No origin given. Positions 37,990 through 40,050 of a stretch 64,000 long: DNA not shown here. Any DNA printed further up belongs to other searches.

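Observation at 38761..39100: A1 domain lacks the alpha-amino-binding Asp, pointing to a non-amino-acid substrate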

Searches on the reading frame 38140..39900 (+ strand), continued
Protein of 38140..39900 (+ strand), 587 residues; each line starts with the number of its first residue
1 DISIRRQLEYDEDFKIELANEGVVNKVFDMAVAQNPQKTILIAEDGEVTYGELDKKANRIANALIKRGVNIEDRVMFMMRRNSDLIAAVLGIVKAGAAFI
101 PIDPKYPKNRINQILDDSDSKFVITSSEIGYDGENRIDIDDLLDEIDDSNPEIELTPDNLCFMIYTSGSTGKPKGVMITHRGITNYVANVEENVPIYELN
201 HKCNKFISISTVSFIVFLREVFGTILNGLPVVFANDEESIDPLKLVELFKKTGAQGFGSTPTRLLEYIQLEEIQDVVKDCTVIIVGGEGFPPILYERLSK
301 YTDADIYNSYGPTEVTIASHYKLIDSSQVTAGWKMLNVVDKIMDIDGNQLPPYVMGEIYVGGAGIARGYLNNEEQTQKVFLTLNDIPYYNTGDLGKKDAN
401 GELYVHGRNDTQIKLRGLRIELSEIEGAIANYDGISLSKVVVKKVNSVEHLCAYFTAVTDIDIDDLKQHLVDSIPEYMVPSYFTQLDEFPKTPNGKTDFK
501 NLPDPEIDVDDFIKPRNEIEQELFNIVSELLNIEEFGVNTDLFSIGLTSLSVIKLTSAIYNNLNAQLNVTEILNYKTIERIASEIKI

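Call 49: search_protein_families(library=pfam, proteins=[L041:18157-18996:+], max_evalue=0.001)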
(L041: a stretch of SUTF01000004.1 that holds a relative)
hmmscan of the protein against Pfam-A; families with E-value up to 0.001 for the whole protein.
L041:18157-18996:+ (279 aa): 1 family
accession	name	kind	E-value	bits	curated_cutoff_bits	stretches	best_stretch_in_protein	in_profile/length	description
PF20990.2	DUF2207_C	-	3.6e-17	63.3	33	2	28-162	7-125/247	Predicted membrane protein (DUF2207) C-terminal domain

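Call 64: search_protein_representatives(protein=window:38161-39663:+)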
Query: 501 residues. Proteins with E-value up to 0.001 (for the whole library): 222242; up to 1e-10: 148766; up to 1e-30: 84818. The best 150 are listed.
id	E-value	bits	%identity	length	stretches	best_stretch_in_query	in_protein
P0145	0.0e+00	1754.7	57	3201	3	2-501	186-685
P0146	0.0e+00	1607.8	35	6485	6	15-499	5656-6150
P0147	0.0e+00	1606.6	38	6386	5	16-499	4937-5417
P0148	0.0e+00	1602.0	35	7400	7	19-497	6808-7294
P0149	0.0e+00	1558.9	35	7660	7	17-498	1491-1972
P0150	0.0e+00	1526.6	34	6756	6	15-498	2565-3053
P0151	0.0e+00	1484.0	34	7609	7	34-499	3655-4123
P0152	0.0e+00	1464.5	36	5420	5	16-499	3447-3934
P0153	0.0e+00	1462.4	33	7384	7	19-495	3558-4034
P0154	0.0e+00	1428.0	34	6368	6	21-498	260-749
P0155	0.0e+00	1425.6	34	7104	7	23-499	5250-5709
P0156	0.0e+00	1412.1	33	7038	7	20-498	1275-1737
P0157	0.0e+00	1404.1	33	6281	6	7-498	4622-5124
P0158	0.0e+00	1401.9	36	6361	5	19-500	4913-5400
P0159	0.0e+00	1400.7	33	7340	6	19-498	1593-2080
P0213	0.0e+00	1247.6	45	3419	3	6-500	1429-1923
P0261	0.0e+00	1178.1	52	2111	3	4-499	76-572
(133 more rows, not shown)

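Call 66: search_protein_families(library=pfam, proteins=[P0213, P0261], max_evalue=0.00001)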
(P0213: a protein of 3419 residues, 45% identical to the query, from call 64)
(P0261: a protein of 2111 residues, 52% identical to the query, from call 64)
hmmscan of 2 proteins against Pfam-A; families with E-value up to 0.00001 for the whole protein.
P0213 (3419 aa): 8 families
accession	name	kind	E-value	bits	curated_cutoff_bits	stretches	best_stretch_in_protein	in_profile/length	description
PF00501.34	AMP-binding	-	1e-207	689.9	29.9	3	434-770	4-384/384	AMP-binding enzyme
PF00668.25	Condensation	-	7.2e-115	384.7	30.6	3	1001-1421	2-453/456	Condensation domain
PF00550.31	PP-binding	-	4e-33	113.9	20.8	3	923-985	1-65/67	Phosphopantetheine attachment site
PF07993.18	NAD_binding_4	-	2.2e-31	109.4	20.1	1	3058-3298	1-258/258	Male sterility protein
PF13193.12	AMP-binding_C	-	5.2e-20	72.6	24.5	2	2851-2925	1-76/76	AMP-binding enzyme C-terminal domain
PF01370.27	Epimerase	-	9.2e-16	58.4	20.9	1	3056-3308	1-231/240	NAD dependent epimerase/dehydratase family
PF01073.25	3Beta_HSD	-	1.6e-11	44.2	22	1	3058-3233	2-162/280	3-beta hydroxysteroid dehydrogenase/isomerase family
PF16363.11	GDP_Man_Dehyd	-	4.1e-06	26.9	27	1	3057-3233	1-178/332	GDP-mannose 4,6 dehydratase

P0261 (2111 aa): 7 families
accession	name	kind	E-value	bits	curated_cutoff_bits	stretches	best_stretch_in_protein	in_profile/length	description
PF00501.34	AMP-binding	-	1.7e-164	547.6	29.9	2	1123-1494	1-384/384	AMP-binding enzyme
PF00668.25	Condensation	-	1.9e-64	218.5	30.6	1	667-1074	3-447/456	Condensation domain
PF07993.18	NAD_binding_4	-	9.9e-37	126.9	20.1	1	1751-1991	1-258/258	Male sterility protein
PF00550.31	PP-binding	-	2.6e-20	72.9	20.8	2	599-651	12-66/67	Phosphopantetheine attachment site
PF01370.27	Epimerase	-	9.5e-20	71.5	20.9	1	1749-2008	1-238/240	NAD dependent epimerase/dehydratase family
PF13193.12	AMP-binding_C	-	8.9e-11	43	24.5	0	1548-1620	1-76/76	AMP-binding enzyme C-terminal domain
PF01073.25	3Beta_HSD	-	9.6e-10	38.4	22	1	1751-1926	2-162/280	3-beta hydroxysteroid dehydrogenase/isomerase family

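Call 81: predict_structure(alignment_id=A1)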
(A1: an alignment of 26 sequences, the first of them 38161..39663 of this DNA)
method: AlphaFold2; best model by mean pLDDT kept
length: 501 residues; sequences in the alignment: 26
mean_pLDDT: 89.9   pTM: 0.88
mean pLDDT of the five models: 89.9, 89.1, 88.6, 88.4, 88.0
residues with pLDDT >= 90: 335; 70-90: 139; 50-70: 23; < 50: 4
segments of 3 or more residues with pLDDT < 50: 1-4
pLDDT, mean of each block of 10 residues (from residue 1): 62 89 97 97 98 98 97 96 98 91 90 94 88 97 95 89 74 93 94 97 87 93 96 94 97 87 94 92 86 95 85 90 92 92 94 93 92 90 92 91 63 78 90 83 88 92 87 91 84 79 51
secondary structure, 60 per line:
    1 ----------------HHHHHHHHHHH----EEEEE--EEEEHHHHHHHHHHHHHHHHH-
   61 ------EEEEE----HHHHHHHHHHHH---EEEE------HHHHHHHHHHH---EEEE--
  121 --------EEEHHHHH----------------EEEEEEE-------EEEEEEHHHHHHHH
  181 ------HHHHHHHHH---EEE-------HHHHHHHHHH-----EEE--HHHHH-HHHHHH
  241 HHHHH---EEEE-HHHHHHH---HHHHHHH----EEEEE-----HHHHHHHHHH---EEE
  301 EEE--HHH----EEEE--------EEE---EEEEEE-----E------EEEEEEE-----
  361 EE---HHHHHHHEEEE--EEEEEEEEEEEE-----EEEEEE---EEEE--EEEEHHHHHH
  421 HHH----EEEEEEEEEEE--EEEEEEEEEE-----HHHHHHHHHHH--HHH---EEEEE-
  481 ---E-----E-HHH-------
elements in order: H17-27 E32-36 E39-42 H43-59 E67-71 H76-87 E91-94 H101-111 E115-118 E129-131 H132-136 E153-159 E167-172 H173-180 H187-195 E199-201 H209-218 E224-226 H229-233 H235-245 E249-252 H254-260 H264-270 E275-279 H285-294 E298-303 E313-316 E325-327 E331-336 E349-355 H366-372 E373-376 E379-390 E396-401 E405-408 E411-414 H415-423 E428-438 E441-450 H456-466 E475-479

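Call 83: fold_search(model_id=the predicted structure, library=pdb)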
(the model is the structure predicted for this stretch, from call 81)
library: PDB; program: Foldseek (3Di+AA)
matches with E <= 10: 1821; with E <= 0.001: 641
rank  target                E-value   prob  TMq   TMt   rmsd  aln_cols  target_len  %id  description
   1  6p1j_B                2.7e-46  1.00  0.73  0.39  11.5       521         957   30  The structure of condensation and adenylation domains of teixobactin-producing nonribosomal peptide synthetase Txo2 se (released 2019-05-29)
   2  8www_A                1.3e-45  1.00  0.72  0.72  11.4       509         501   30  Crystal structure of the adenylation domain of SyAstC (released 2024-06-05)
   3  5es8_B                2.1e-45  1.00  0.89  0.59   2.9       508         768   29  Crystal structure of the initiation module of LgrA in the thiolation state (released 2016-01-20)
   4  5u89_A                2.7e-45  1.00  0.75  0.38   6.8       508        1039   30  Crystal structure of a cross-module fragment from the dimodular NRPS DhbF (released 2017-05-10)
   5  6p1j_A                2.7e-45  1.00  0.73  0.39  11.5       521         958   30  The structure of condensation and adenylation domains of teixobactin-producing nonribosomal peptide synthetase Txo2 se (released 2019-05-29)
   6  4d56                  7.4e-45  1.00  0.84  0.88   2.6       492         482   28  Understanding bi-specificity of A-domains (released 2015-07-01)
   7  1amu_B                1.2e-44  1.00  0.73  0.72  11.1       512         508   29  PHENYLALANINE ACTIVATING DOMAIN OF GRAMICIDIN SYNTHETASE 1 IN A COMPLEX WITH AMP AND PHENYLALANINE (released 1998-07-01)
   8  5t3d                  1.3e-44  1.00  0.87  0.43   3.5       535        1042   26  Crystal structure of holo-EntF a nonribosomal peptide synthetase in the thioester-forming conformation (released 2016-09-21)
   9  1amu_A                1.6e-44  1.00  0.73  0.72  11.1       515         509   28  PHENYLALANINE ACTIVATING DOMAIN OF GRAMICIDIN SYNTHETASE 1 IN A COMPLEX WITH AMP AND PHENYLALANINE (released 1998-07-01)
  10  2vsq                  1.7e-44  1.00  0.76  0.31   9.5       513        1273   30  Structure of surfactin A synthetase C (SrfA-C), a nonribosomal peptide synthetase termination module (released 2008-07-08)
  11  4d4i                  1.8e-44  1.00  0.84  0.88   2.6       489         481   28  Understanding bi-specificity of A-domains (released 2015-07-01)
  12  5es8_A                2.2e-44  1.00  0.89  0.60   2.7       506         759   30  Crystal structure of the initiation module of LgrA in the thiolation state (released 2016-01-20)
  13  6mg0_B                2.7e-44  1.00  0.88  0.27   3.9       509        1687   29  Crystal structure of a 5-domain construct of LgrA in the thiolation state (released 2019-11-20)
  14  8www_B                3.2e-44  1.00  0.71  0.72  11.8       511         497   29  Crystal structure of the adenylation domain of SyAstC (released 2024-06-05)
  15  6mg0_A                4.5e-44  1.00  0.89  0.27   2.9       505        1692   30  Crystal structure of a 5-domain construct of LgrA in the thiolation state (released 2019-11-20)
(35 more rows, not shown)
